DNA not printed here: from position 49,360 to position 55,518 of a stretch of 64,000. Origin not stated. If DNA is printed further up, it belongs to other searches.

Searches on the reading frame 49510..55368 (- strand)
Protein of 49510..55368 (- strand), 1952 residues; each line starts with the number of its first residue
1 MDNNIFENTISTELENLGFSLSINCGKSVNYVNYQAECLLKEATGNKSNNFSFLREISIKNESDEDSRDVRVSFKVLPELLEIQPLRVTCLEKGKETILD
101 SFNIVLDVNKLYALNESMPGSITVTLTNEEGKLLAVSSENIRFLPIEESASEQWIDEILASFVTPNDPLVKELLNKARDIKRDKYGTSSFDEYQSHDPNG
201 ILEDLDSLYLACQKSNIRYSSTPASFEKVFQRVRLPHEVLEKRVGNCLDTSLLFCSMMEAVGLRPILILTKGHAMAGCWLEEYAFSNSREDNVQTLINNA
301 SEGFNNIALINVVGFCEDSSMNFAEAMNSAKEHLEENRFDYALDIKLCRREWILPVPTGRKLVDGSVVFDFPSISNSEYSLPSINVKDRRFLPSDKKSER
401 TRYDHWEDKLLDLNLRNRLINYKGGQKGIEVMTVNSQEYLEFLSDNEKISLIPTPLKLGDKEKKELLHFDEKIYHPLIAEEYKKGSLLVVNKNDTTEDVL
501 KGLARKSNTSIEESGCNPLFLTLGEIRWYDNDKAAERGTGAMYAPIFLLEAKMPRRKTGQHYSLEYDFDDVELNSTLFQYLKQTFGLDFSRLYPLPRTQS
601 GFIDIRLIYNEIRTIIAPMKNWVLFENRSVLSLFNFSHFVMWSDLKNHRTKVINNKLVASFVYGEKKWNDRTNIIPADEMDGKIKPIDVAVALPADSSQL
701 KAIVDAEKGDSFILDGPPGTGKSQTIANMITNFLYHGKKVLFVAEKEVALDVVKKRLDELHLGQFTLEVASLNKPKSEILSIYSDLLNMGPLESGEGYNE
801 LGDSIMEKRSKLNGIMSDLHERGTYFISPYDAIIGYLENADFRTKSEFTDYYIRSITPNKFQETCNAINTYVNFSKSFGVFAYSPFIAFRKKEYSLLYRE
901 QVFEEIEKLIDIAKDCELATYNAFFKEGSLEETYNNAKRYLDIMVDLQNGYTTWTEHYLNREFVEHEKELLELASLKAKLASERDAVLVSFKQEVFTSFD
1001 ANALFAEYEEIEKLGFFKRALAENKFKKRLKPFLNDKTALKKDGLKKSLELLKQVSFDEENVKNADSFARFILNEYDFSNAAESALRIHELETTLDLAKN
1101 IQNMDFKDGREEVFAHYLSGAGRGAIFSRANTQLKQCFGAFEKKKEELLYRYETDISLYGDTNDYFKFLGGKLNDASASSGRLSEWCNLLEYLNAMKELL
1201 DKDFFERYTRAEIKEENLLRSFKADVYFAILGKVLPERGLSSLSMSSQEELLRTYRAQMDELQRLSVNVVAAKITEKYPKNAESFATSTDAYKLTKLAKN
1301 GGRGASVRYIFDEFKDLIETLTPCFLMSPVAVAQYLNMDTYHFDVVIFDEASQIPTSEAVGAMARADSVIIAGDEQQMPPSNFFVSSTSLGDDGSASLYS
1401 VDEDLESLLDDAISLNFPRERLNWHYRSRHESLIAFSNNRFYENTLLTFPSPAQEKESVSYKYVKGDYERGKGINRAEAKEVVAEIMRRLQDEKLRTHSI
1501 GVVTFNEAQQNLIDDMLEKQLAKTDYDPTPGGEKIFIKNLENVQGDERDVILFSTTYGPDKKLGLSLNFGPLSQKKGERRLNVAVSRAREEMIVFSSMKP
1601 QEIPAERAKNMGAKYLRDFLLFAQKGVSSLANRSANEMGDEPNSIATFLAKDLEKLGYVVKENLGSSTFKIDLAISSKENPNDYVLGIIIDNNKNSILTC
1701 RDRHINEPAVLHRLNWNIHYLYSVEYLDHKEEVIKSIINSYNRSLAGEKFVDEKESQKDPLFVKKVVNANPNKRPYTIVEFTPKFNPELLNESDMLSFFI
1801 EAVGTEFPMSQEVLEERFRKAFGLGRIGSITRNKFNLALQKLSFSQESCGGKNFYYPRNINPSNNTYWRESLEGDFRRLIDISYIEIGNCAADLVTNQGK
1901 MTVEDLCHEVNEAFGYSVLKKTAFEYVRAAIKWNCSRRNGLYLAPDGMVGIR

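Call 17: search_protein_families(library=pfam, proteins=[window:49510-55368:-], max_evalue=0.001)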
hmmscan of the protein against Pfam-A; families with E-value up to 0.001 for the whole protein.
window:49510-55368:- (1952 aa): 8 families
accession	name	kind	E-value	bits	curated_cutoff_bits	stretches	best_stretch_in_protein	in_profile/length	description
PF13195.11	DUF4011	-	2.6e-26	92.9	22.2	1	409-581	1-158/158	Protein of unknown function (DUF4011)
PF13087.12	AAA_12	-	2.2e-21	76.8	27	1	1406-1598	3-194/195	AAA domain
PF13086.12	AAA_11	-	7.2e-16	59.2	27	2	696-759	3-74/257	AAA domain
PF18741.7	MTES_1575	-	5.3e-14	52.5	38.2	1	1650-1739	6-94/96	REase_MTES_1575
PF13604.12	AAA_30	-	5e-06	26.8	27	0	698-757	5-66/191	AAA domain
PF13245.12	AAA_19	-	1.2e-05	26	25.1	0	699-757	1-61/134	AAA domain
PF04851.21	ResIII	-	0.00053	20.4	22.5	0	707-760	21-76/164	Type III restriction enzyme, res subunit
PF01443.25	Viral_helicase1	-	0.0008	19.7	21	0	1340-1382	57-101/228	Viral superfamily 1 RNA helicase core domain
